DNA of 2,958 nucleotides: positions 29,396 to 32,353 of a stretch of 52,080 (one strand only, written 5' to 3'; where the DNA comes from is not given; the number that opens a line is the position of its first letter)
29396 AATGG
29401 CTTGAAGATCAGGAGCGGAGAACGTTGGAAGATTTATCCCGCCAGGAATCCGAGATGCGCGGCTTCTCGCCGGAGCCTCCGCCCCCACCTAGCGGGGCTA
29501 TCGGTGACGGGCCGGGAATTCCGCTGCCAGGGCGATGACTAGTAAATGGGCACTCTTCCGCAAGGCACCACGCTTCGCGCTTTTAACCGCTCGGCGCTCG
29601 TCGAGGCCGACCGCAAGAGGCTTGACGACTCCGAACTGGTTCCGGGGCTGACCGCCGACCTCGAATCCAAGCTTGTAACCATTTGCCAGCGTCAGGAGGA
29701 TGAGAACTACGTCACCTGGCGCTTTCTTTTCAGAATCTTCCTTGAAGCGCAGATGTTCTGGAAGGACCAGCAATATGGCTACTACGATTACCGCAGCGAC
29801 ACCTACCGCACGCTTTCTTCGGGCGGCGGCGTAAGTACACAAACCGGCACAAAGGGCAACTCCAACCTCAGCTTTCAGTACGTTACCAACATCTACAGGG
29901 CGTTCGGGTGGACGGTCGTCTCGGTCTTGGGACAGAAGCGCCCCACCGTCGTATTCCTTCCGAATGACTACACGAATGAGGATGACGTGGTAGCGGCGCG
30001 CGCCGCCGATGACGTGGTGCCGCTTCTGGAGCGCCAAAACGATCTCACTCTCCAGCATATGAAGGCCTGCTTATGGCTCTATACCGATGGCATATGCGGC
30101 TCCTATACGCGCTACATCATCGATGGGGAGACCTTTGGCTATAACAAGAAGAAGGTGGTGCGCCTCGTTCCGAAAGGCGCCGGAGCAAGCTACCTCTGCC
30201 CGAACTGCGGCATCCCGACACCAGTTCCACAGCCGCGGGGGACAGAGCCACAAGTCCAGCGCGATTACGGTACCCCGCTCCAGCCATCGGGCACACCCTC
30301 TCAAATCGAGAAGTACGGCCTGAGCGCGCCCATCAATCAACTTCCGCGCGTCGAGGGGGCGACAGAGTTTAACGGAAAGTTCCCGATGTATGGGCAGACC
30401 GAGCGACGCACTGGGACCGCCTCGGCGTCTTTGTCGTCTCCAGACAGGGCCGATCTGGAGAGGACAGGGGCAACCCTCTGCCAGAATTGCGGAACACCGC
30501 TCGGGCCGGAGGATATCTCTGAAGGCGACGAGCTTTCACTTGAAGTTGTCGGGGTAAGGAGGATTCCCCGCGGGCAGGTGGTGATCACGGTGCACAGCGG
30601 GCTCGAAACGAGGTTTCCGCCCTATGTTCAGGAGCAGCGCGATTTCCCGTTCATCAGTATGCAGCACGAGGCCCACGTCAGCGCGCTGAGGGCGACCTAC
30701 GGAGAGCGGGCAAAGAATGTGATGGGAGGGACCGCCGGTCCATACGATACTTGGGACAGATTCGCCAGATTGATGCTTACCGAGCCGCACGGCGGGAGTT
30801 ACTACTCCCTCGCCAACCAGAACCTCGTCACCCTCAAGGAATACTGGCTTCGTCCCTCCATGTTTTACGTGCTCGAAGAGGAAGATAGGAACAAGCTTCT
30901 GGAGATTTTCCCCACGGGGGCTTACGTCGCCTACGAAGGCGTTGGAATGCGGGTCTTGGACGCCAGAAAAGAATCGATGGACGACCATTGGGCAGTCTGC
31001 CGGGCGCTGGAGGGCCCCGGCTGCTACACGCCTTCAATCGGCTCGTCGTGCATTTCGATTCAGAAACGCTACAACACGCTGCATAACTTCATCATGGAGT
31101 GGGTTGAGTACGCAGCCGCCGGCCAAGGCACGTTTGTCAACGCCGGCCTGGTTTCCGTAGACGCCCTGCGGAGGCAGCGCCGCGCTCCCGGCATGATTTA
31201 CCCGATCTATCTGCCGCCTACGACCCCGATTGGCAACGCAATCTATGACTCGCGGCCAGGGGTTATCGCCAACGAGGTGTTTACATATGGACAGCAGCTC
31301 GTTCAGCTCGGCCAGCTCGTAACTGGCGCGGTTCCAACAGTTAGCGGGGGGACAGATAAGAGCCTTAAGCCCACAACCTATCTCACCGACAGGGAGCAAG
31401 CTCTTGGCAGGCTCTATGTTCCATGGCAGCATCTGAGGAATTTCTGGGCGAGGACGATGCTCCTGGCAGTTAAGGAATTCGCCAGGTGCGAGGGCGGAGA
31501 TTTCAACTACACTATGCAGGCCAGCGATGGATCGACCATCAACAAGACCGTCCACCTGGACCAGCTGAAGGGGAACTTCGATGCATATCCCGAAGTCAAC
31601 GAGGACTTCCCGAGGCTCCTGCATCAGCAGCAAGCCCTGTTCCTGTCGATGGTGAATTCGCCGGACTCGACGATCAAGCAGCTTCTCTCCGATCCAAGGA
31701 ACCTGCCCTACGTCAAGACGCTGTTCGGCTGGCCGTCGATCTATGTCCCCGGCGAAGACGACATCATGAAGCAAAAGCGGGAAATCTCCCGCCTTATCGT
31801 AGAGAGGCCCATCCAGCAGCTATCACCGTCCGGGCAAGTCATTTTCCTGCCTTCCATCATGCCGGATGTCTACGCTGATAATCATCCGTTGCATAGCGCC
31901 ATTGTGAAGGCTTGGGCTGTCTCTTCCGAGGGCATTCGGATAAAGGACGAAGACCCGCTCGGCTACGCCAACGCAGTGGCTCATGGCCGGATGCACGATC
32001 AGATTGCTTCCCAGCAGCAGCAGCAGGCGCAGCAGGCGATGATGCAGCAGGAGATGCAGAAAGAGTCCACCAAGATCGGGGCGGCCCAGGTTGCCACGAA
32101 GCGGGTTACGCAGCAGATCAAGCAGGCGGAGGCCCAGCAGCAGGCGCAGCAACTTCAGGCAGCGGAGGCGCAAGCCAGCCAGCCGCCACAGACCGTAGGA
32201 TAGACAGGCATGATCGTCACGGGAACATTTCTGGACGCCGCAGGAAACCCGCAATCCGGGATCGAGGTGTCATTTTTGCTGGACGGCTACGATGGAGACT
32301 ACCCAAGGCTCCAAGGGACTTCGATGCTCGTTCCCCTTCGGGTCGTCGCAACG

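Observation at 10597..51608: Genome-wide 13-bp palindrome TGTAA-N3-TTACA, restricted to non-coding or gene-boundary positions: a probable phage regulon signal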

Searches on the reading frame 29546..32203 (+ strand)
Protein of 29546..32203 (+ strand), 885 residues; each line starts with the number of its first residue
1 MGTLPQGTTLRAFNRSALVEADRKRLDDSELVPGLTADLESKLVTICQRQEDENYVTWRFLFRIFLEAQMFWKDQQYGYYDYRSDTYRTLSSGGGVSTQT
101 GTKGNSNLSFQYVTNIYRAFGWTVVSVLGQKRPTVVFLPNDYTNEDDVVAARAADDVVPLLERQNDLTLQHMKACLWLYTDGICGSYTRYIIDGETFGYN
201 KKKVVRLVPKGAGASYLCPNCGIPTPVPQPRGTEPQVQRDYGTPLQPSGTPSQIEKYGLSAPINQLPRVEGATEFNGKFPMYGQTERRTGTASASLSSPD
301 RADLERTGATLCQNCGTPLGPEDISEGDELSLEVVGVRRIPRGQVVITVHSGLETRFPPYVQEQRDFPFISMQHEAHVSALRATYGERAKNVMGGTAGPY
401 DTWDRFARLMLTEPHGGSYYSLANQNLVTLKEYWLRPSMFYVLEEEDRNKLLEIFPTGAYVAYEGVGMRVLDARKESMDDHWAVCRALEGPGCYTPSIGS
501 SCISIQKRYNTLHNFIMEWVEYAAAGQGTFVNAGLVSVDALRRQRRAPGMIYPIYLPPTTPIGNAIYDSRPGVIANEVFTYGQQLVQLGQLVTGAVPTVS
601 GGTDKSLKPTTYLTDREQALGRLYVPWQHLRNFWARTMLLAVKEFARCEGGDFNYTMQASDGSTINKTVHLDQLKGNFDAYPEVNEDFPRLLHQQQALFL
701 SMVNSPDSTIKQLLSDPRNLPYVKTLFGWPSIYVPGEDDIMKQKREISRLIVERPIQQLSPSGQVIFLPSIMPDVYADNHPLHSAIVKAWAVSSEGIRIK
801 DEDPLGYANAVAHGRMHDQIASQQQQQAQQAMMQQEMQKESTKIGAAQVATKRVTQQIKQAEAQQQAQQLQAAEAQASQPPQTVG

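Call 8: search_protein_families(library=phrogs, proteins=[window:29546-32203:+], max_evalue=0.00001)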
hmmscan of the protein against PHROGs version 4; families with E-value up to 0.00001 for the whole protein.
window:29546-32203:+ (885 aa): 0 families

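Call 38: search_protein_families(library=pfam, proteins=[window:29546-32203:+], max_evalue=0.01)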
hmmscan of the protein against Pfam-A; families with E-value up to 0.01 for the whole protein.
window:29546-32203:+ (885 aa): 0 families
